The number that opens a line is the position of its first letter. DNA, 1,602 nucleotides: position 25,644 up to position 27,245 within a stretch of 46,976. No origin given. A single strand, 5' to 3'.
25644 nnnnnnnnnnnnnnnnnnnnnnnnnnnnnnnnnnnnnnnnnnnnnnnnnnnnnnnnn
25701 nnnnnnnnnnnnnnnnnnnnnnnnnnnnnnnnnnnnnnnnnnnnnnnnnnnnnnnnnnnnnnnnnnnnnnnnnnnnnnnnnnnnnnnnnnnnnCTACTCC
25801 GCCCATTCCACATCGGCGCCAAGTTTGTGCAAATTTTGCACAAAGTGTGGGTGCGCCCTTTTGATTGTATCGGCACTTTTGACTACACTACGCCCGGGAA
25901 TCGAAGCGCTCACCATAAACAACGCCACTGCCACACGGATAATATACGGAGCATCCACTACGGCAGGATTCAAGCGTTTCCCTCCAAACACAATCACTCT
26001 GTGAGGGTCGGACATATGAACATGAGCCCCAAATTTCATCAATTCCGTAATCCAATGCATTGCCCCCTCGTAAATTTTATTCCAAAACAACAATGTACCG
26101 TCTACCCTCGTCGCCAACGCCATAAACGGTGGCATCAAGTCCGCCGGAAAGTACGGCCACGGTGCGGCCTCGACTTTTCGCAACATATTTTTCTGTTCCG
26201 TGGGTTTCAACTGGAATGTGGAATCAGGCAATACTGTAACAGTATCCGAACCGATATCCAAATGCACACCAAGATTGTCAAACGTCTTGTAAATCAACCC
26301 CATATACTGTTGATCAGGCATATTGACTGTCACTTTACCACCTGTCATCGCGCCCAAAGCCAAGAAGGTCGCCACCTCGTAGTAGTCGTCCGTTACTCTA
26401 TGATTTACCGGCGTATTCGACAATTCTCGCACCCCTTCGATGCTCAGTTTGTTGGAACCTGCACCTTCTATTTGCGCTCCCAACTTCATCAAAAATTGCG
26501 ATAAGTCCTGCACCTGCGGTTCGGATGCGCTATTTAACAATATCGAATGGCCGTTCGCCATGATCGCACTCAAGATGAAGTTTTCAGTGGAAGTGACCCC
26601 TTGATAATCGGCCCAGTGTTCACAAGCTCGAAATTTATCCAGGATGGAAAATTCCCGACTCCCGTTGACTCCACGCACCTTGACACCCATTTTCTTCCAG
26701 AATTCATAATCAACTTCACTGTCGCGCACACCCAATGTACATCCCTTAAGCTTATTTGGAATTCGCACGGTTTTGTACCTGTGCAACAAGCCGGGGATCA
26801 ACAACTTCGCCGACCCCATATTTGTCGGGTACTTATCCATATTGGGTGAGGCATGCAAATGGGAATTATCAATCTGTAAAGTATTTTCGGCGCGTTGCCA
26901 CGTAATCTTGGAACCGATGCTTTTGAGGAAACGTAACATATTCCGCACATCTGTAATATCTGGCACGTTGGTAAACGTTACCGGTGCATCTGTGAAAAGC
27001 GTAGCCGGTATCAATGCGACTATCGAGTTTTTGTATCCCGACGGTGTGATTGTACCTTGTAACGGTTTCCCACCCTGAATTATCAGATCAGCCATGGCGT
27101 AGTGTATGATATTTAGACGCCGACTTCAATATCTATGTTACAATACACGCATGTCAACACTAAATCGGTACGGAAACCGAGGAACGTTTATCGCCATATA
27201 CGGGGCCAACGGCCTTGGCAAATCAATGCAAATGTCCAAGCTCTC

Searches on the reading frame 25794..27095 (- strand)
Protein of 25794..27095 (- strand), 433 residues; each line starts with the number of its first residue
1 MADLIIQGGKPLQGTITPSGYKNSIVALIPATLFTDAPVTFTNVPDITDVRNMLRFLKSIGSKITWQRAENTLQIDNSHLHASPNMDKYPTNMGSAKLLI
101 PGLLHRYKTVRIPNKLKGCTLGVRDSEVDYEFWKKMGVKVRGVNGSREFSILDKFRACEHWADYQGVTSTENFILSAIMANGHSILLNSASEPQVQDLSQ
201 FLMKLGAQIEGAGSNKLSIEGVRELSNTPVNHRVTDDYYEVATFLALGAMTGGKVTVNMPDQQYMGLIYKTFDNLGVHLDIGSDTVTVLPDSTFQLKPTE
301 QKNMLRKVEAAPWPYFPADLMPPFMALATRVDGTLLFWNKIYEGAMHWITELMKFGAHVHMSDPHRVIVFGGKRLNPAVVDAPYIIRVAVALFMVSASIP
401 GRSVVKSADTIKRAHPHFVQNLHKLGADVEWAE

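Call 16: search_protein_families(library=pfam, proteins=[window:25794-27095:-], max_evalue=0.1)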
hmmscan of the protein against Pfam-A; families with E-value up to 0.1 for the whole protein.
window:25794-27095:- (433 aa): 1 family
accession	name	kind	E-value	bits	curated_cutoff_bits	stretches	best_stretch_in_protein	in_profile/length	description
PF00275.25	EPSP_synthase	-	2.7e-47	161.9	22.8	1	6-422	1-417/417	EPSP synthase (3-phosphoshikimate 1-carboxyvinyltransferase)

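Call 19: find_related_loci(query=window:25794-27095:-, collection=genome_contigs, flank=8000)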
Query window:25794-27095:- (433 aa) in genome_contigs; peptide patterns used: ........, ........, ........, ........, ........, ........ (x = any residue, [..] = any of these).
40 stretches matched a pattern; 13 encode a relative of the query (tblastn E <= 1e-3); 13 distinct loci.
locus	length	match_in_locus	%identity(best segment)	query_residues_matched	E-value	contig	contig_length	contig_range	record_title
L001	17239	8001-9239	31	1-429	3e-60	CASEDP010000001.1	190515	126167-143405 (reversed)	uncultured Clostridia bacterium isolate B36_L2_396396_idba_bin.10 genome assembly, contig: B36_L2_396396_idba_bin.10.fa_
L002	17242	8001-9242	32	1-430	1e-58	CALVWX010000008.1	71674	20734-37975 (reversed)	MAG: uncultured Clostridia bacterium isolate BRZ_F__bin37 genome assembly, contig: BRZ_F__NODE_561_length_71674_cov_6.51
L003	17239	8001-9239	31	1-429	7e-56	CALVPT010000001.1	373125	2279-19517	MAG: uncultured Clostridia bacterium isolate BRZ_BD__bin68 genome assembly, contig: BRZ_BD__NODE_10_length_373125_cov_23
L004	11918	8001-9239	31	1-429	1e-55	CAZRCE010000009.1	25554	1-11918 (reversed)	MAG TPA_asm: uncultured Clostridia bacterium isolate SRP199465_co2_812 genome assembly, contig: NODE_5153_length_25554_c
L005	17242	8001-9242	31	1-430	1e-55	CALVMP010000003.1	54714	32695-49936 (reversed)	MAG: uncultured Clostridia bacterium isolate BRZ_KH__bin127 genome assembly, contig: BRZ_KH__NODE_791_length_54714_cov_9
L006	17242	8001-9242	31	1-430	2e-54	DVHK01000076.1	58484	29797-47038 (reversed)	MAG TPA_asm: Candidatus Coproplasma avicola isolate ChiW16-3235 ChiW16__C82733_L58484_SRR5519003, whole genome shotgun s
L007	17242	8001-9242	30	1-430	7e-54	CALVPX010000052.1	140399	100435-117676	MAG: uncultured Clostridia bacterium isolate BRZ_BT__bin29 genome assembly, contig: BRZ_BT__NODE_129_length_140399_cov_8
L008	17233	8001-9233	30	6-432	2e-52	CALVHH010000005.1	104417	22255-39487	MAG: uncultured Clostridia bacterium isolate BRZ_A__bin90 genome assembly, contig: BRZ_A__NODE_279_length_104417_cov_7.7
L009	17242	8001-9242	29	1-430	5e-51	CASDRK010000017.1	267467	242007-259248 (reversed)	uncultured Clostridia bacterium isolate SI.O63.metabat-bins.133 genome assembly, contig: SI.O63.metabat-bins.133.fa_k141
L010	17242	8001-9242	29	1-429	6e-49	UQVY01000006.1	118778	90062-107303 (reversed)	uncultured Clostridiales bacterium isolate UMGS692 genome assembly, contig: NODE_10_length_118778_cov_10.108058, whole g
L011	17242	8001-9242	31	1-430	3e-58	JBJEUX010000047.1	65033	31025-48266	MAG: Candidatus Coproplasma sp. isolate PUUB51_bin.002 NODE_74_length_65033_cov_9.395241, whole genome shotgun sequence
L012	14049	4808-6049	29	1-430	2e-52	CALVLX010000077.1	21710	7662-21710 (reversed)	MAG: uncultured Clostridia bacterium isolate E04__bin285 genome assembly, contig: E04__k127_5658830, whole genome shotgu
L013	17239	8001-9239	31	1-429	7e-55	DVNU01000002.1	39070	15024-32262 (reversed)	MAG TPA_asm: Candidatus Coproplasma excrementipullorum isolate 10570 CHK98__C8377_L39070_ERR2241824, whole genome shotgu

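Call 20: find_encoding_contigs(protein=window:25794-27095:-, flank=6000, max_places=10)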
Protein window:25794-27095:- (433 aa): 2 contigs read that carry it; 2 places shown.
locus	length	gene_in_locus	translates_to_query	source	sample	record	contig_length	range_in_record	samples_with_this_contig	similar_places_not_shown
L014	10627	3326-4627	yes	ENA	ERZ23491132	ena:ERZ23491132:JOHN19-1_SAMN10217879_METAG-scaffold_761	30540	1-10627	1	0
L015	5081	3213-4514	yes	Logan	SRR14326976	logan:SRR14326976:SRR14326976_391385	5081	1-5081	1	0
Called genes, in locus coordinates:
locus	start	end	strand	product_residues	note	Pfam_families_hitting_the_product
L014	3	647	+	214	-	?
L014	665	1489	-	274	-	PF02578:Cu-oxidase_4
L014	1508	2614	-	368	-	PF01565:FAD_binding_4, PF02873:MurB_C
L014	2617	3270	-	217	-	PF02223:Thymidylate_kin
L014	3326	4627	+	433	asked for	PF00275:EPSP_synthase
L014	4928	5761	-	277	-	-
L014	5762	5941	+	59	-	-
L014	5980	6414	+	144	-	PF02381:MraZ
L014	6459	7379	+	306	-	PF01795:Methyltransf_5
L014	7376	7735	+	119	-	-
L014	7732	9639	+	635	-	PF03717:PBP_dimer, PF00905:Transpeptidase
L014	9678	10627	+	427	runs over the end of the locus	PF00704:Glyco_hydro_18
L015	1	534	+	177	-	?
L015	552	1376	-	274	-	PF02578:Cu-oxidase_4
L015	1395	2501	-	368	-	PF01565:FAD_binding_4, PF02873:MurB_C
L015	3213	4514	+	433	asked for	PF00275:EPSP_synthase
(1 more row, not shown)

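Call 24: find_homologous_proteins(query=window:25794-27095:-, max_evalue=1e-30)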
Query window:25794-27095:- (433 aa): 3907 proteins with E <= 1e-30 among 8000 candidates; the best 120 are listed.
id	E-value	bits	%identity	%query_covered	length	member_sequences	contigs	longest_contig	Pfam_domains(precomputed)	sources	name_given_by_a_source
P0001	8.9e-293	988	100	100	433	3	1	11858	PF00275.26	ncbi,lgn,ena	-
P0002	1.5e-160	553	58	100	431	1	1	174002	PF00275.26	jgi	jgi:UDP-N-acetylglucosamine 1-carboxyvinyltransferase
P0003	1.5e-142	493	53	100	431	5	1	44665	PF00275.26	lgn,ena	-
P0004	9.3e-142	491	50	100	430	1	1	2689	PF00275.26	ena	-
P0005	1.7e-141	490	51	100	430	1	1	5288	PF00275.26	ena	-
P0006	2.5e-141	489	52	100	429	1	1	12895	PF00275.26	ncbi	-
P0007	4.4e-141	488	52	100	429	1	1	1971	PF00275.26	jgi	-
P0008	1.7e-140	486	52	100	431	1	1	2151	PF00275.26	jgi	jgi:UDP-N-acetylglucosamine 1-carboxyvinyltransferase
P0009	2.1e-140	486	49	100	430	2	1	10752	PF00275.26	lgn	-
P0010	2.3e-140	486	51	100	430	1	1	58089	PF00275.26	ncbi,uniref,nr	ncbi:UDP-N-acetylglucosamine 1-carboxyvinyltransferase [Pelagicoccus sp. NFK12]|uniref:UDP-N-acetylg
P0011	2.4e-140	486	52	100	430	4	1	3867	PF00275.26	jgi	jgi:UDP-N-acetylglucosamine 1-carboxyvinyltransferase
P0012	2.6e-140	486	51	100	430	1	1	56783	PF00275.26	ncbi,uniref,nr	ncbi:UDP-N-acetylglucosamine 1-carboxyvinyltransferase [Pelagicoccus enzymogenes]|uniref:UDP-N-acety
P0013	2.8e-140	486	52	100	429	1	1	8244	PF00275.26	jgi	jgi:UDP-N-acetylglucosamine 1-carboxyvinyltransferase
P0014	4.2e-140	485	52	100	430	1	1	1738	PF00275.26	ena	-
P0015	7.0e-140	484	51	100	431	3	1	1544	PF00275.26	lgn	-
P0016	8.2e-140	484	52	100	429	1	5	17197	PF00275.26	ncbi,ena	ncbi:MAG: UDP-N-acetylglucosamine 1-carboxyvinyltransferase [Verrucomicrobiota bacterium]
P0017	8.2e-140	484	52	100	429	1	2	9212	PF00275.26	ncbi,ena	-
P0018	8.3e-140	484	52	100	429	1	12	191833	PF00275.26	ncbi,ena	-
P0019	1.0e-139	484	51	100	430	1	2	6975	PF00275.26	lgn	-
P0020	1.1e-139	484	49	100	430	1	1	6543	PF00275.26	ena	-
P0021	1.1e-139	484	52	100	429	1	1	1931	PF00275.26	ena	-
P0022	1.1e-139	484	52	100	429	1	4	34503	PF00275.26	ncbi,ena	-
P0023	1.1e-139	484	52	100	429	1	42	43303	PF00275.26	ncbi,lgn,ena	-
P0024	1.4e-139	483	52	100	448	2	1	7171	PF00275.26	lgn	-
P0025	1.5e-139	483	51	100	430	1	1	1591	PF00275.26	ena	-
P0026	1.5e-139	483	52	100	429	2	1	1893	PF00275.26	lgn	-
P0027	1.6e-139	483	52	100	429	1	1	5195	PF00275.26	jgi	jgi:UDP-N-acetylglucosamine 1-carboxyvinyltransferase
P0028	1.9e-139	483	52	100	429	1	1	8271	PF00275.26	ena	-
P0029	2.4e-139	483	50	100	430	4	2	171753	PF00275.26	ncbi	-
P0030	2.5e-139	483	51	100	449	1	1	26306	PF00275.26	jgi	-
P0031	2.5e-139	483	51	100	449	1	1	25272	PF00275.26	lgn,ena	-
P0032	2.7e-139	483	51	100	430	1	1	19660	PF00275.26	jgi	jgi:UDP-N-acetylglucosamine 1-carboxyvinyltransferase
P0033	2.9e-139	482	52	100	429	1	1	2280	PF00275.26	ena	-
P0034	3.0e-139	482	52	100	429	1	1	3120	PF00275.26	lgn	-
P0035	3.1e-139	482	51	100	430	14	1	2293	PF00275.26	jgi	-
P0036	3.1e-139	482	51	100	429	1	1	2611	PF00275.26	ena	-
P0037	3.3e-139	482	51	100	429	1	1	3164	PF00275.26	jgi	jgi:UDP-N-acetylglucosamine 1-carboxyvinyltransferase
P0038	3.4e-139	482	51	100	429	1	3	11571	PF00275.26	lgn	-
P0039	3.4e-139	482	52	100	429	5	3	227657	PF00275.26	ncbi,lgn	-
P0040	3.8e-139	482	52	100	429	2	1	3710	PF00275.26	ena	-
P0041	4.1e-139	482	51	100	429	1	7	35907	PF00275.26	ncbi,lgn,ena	-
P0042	4.5e-139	482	50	100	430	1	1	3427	PF00275.26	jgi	jgi:UDP-N-acetylglucosamine 1-carboxyvinyltransferase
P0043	5.2e-139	482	51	100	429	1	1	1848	PF00275.26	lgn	-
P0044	5.3e-139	482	50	100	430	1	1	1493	PF00275.26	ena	-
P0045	5.9e-139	481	51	100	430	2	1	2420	PF00275.26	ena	-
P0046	6.0e-139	481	51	100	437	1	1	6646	PF00275.26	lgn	-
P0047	6.3e-139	481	51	100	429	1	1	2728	PF00275.26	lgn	-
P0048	6.4e-139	481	51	100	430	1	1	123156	PF00275.26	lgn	-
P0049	6.6e-139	481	50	100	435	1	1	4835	PF00275.26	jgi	jgi:UDP-N-acetylglucosamine 1-carboxyvinyltransferase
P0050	6.8e-139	481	50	100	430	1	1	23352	PF00275.26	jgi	jgi:UDP-N-acetylglucosamine 1-carboxyvinyltransferase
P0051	7.7e-139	481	51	99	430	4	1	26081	PF00275.26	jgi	-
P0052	8.0e-139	481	51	100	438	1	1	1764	PF00275.26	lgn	-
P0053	8.2e-139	481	51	100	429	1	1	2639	PF00275.26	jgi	-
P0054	8.6e-139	481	51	100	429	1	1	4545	PF00275.26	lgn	-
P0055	8.6e-139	481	52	100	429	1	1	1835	PF00275.26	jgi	-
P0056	9.4e-139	481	51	100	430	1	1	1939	PF00275.26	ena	-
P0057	9.5e-139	481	51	100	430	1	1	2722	PF00275.26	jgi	-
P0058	9.9e-139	481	51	100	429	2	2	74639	PF00275.26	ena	-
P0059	1.0e-138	481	51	100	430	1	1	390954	PF00275.26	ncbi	-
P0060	1.0e-138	481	52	100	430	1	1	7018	PF00275.26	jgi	jgi:UDP-N-acetylglucosamine 1-carboxyvinyltransferase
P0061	1.1e-138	481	50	100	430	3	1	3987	PF00275.26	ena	-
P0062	1.2e-138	480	51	100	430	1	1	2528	PF00275.26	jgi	jgi:UDP-N-acetylglucosamine 1-carboxyvinyltransferase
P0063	1.3e-138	480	50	100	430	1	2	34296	PF00275.26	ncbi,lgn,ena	-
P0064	1.3e-138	480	51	100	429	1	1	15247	PF00275.26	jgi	jgi:UDP-N-acetylglucosamine 1-carboxyvinyltransferase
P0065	1.4e-138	480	51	100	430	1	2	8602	PF00275.26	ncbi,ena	-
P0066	1.4e-138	480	50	100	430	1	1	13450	PF00275.26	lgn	-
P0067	1.4e-138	480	51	100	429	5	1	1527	PF00275.26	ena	-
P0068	1.5e-138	480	51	100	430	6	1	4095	PF00275.26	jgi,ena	-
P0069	1.5e-138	480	52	100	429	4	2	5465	PF00275.26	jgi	jgi:UDP-N-acetylglucosamine 1-carboxyvinyltransferase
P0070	1.5e-138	480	51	100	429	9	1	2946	PF00275.26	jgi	jgi:UDP-N-acetylglucosamine 1-carboxyvinyltransferase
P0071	1.5e-138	480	51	100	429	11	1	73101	PF00275.26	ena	-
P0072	1.6e-138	480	52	100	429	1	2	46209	PF00275.26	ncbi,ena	-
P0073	1.6e-138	480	50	100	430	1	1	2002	PF00275.26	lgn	-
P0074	1.7e-138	480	51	100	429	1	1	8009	PF00275.26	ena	-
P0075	1.7e-138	480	51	100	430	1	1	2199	PF00275.26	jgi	jgi:UDP-N-acetylglucosamine 1-carboxyvinyltransferase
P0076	1.8e-138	480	50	100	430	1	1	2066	PF00275.26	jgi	jgi:UDP-N-acetylglucosamine 1-carboxyvinyltransferase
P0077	1.9e-138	480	52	100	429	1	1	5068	PF00275.26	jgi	jgi:UDP-N-acetylglucosamine 1-carboxyvinyltransferase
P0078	2.0e-138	480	50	100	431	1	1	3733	PF00275.26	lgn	-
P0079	2.1e-138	480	49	100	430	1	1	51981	PF00275.26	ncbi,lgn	-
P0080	2.1e-138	480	52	100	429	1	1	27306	PF00275.26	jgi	jgi:UDP-N-acetylglucosamine 1-carboxyvinyltransferase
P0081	2.2e-138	480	49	100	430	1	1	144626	PF00275.26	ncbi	-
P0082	2.2e-138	479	52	100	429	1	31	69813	PF00275.26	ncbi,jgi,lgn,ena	jgi:UDP-N-acetylglucosamine 1-carboxyvinyltransferase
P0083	2.2e-138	479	51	100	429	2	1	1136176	PF00275.26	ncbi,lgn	-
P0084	2.4e-138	479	51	100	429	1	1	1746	PF00275.26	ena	-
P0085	2.4e-138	479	50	100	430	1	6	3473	PF00275.26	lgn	-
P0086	2.4e-138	479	49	100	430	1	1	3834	PF00275.26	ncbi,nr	ncbi:MAG: UDP-N-acetylglucosamine 1-carboxyvinyltransferase [Opitutaceae bacterium]|nr:UDP-N-acetylg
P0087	2.7e-138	479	52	100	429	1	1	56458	PF00275.26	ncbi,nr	ncbi:MAG: UDP-N-acetylglucosamine 1-carboxyvinyltransferase [Opitutaceae bacterium]|nr:UDP-N-acetylg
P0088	2.9e-138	479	50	100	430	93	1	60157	PF00275.26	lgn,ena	-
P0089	3.6e-138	479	51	100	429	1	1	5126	PF00275.26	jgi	jgi:UDP-N-acetylglucosamine 1-carboxyvinyltransferase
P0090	4.1e-138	479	50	100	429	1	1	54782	PF00275.26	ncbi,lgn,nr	ncbi:MAG: UDP-N-acetylglucosamine 1-carboxyvinyltransferase [Candidatus Didemnitutus sp.]|nr:UDP-N-a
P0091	4.2e-138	479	51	100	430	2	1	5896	PF00275.26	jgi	jgi:UDP-N-acetylglucosamine 1-carboxyvinyltransferase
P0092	4.5e-138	478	51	100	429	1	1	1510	PF00275.26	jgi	jgi:UDP-N-acetylglucosamine 1-carboxyvinyltransferase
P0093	4.6e-138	478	50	100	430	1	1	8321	PF00275.26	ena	-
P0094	5.2e-138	478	51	100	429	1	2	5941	PF00275.26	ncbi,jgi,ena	jgi:UDP-N-acetylglucosamine 1-carboxyvinyltransferase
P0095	5.8e-138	478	51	100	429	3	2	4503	PF00275.26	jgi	-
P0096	6.4e-138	478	50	100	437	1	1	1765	PF00275.26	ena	-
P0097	7.0e-138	478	51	100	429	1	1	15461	PF00275.26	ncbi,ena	-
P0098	7.5e-138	478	51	100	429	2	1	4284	PF00275.26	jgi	jgi:UDP-N-acetylglucosamine 1-carboxyvinyltransferase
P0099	8.0e-138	478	51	100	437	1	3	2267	PF00275.26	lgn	-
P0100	8.0e-138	478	52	100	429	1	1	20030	PF00275.26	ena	-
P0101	8.0e-138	478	50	100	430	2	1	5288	PF00275.26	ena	-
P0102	8.0e-138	478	51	100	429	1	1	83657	PF00275.26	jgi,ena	-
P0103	8.1e-138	478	52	100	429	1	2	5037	PF00275.26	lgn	-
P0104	8.2e-138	478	51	100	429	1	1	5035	PF00275.26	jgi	jgi:UDP-N-acetylglucosamine 1-carboxyvinyltransferase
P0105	8.4e-138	478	51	100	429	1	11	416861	PF00275.26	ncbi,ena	-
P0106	8.6e-138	478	51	100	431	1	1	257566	PF00275.26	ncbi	-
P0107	9.1e-138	477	52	100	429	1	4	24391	PF00275.26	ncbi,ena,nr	ncbi:MAG: UDP-N-acetylglucosamine 1-carboxyvinyltransferase [Opitutus sp.]|nr:UDP-N-acetylglucosamin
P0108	1.1e-137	477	51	100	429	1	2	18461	PF00275.26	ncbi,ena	-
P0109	1.1e-137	477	51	100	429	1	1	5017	PF00275.26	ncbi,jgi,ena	jgi:UDP-N-acetylglucosamine 1-carboxyvinyltransferase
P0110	1.1e-137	477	51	100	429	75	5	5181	PF00275.26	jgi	jgi:UDP-N-acetylglucosamine 1-carboxyvinyltransferase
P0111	1.2e-137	477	51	100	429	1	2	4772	PF00275.26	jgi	jgi:UDP-N-acetylglucosamine 1-carboxyvinyltransferase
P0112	1.4e-137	477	51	100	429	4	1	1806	PF00275.26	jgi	jgi:UDP-N-acetylglucosamine 1-carboxyvinyltransferase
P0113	1.4e-137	477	51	100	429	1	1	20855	PF00275.26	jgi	jgi:UDP-N-acetylglucosamine 1-carboxyvinyltransferase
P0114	1.5e-137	477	51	100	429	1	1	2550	PF00275.26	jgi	jgi:UDP-N-acetylglucosamine 1-carboxyvinyltransferase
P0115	1.5e-137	477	51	100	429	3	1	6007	PF00275.26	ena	-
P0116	1.6e-137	477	49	100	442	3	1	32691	PF00275.26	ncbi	-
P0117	1.6e-137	477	51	100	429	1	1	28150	PF00275.26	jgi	jgi:UDP-N-acetylglucosamine 1-carboxyvinyltransferase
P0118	1.7e-137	477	50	100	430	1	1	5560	PF00275.26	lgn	-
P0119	1.7e-137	477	50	100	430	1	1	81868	PF00275.26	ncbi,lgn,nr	ncbi:MAG TPA: UDP-N-acetylglucosamine 1-carboxyvinyltransferase [Lacunisphaera sp.]|nr:UDP-N-acetylg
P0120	1.8e-137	477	50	100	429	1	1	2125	PF00275.26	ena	-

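Call 25: find_encoding_contigs(protein=P0002, flank=8000, max_places=3)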
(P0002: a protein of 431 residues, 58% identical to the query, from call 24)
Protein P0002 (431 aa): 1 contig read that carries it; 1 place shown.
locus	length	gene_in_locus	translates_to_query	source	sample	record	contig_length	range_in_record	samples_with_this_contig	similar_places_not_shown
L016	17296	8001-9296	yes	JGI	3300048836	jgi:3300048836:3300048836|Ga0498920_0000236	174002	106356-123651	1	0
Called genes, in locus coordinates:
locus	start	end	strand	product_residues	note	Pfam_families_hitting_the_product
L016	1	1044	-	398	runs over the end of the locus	PF00704:Glyco_hydro_18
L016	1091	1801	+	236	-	PF02390:Methyltransf_4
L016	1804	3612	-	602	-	PF03717:PBP_dimer, PF00905:Transpeptidase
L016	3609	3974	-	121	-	-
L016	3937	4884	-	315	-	PF01795:Methyltransf_5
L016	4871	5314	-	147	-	PF02381:MraZ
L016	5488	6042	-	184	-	-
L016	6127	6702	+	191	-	-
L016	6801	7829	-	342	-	PF00953:Glycos_transf_4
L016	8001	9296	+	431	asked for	PF00275:EPSP_synthase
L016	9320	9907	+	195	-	-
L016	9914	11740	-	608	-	PF00005:ABC_tran, PF02463:SMC_N (weak), PF13304:AAA_21 (faint)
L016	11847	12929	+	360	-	PF01565:FAD_binding_4, PF02873:MurB_C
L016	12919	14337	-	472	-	PF01225:Mur_ligase, PF08245:Mur_ligase_M, PF02875:Mur_ligase_C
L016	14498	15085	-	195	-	PF05891:Methyltransf_PK (weak), PF13489:Methyltransf_23, PF01209:Ubie_methyltran (weak), PF03848:TehB, PF13847:Methyltransf_31, PF08241:Methyltransf_11, PF08242:Methyltransf_12, PF13649:Methyltransf_25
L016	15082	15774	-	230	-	-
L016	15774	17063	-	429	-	PF08245:Mur_ligase_M, PF02875:Mur_ligase_C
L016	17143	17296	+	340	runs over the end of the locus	PF02388:FemAB, PF13480:Acetyltransf_6 (weak)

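Call 26: find_encoding_contigs(protein=P0003, flank=8000, max_places=3)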
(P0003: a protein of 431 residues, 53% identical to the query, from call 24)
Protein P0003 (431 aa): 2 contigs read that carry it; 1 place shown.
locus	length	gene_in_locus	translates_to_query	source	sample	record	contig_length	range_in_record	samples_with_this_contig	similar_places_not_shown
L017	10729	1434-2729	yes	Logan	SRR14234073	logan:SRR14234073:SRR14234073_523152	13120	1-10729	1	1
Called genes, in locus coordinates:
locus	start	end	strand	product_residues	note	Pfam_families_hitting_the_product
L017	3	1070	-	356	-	?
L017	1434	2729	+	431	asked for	PF00275:EPSP_synthase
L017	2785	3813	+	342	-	PF00953:Glycos_transf_4 (weak)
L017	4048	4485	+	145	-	PF02381:MraZ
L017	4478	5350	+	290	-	PF01795:Methyltransf_5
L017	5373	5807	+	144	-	-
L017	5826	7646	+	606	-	PF03717:PBP_dimer, PF00905:Transpeptidase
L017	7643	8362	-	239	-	PF02390:Methyltransf_4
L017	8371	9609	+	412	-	PF00704:Glyco_hydro_18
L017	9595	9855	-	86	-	PF18910:DUF5665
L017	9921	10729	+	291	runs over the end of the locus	PF01026:TatD_DNase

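Call 35: find_homologous_proteins(query=L014:4928-5761:-, max_evalue=0.01)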
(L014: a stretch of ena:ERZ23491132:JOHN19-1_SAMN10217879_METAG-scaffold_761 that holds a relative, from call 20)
Query L014:4928-5761:- (277 aa): 2 proteins with E <= 0.01 among 2259 candidates.
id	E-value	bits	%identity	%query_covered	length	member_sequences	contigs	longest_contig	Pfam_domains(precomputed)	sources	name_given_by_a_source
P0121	4.1e-198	674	89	100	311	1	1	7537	-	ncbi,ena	-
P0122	2.9e-127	442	98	70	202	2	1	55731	-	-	-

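Call 36: find_encoding_contigs(protein=P0121, flank=8000, max_places=5)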
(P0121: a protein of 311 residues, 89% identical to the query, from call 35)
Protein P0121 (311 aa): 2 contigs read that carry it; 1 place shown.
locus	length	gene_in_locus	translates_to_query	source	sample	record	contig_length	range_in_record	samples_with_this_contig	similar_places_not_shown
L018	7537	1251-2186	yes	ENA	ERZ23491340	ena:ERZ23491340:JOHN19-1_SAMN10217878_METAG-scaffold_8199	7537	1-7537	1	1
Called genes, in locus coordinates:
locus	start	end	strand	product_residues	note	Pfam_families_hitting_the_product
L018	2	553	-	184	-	?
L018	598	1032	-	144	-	PF02381:MraZ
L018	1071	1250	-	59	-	-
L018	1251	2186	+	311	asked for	-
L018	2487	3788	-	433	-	PF00275:EPSP_synthase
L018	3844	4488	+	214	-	PF02223:Thymidylate_kin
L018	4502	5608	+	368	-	PF01565:FAD_binding_4, PF02873:MurB_C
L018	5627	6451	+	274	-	PF02578:Cu-oxidase_4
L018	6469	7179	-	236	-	PF00590:TP_methylase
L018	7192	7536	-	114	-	?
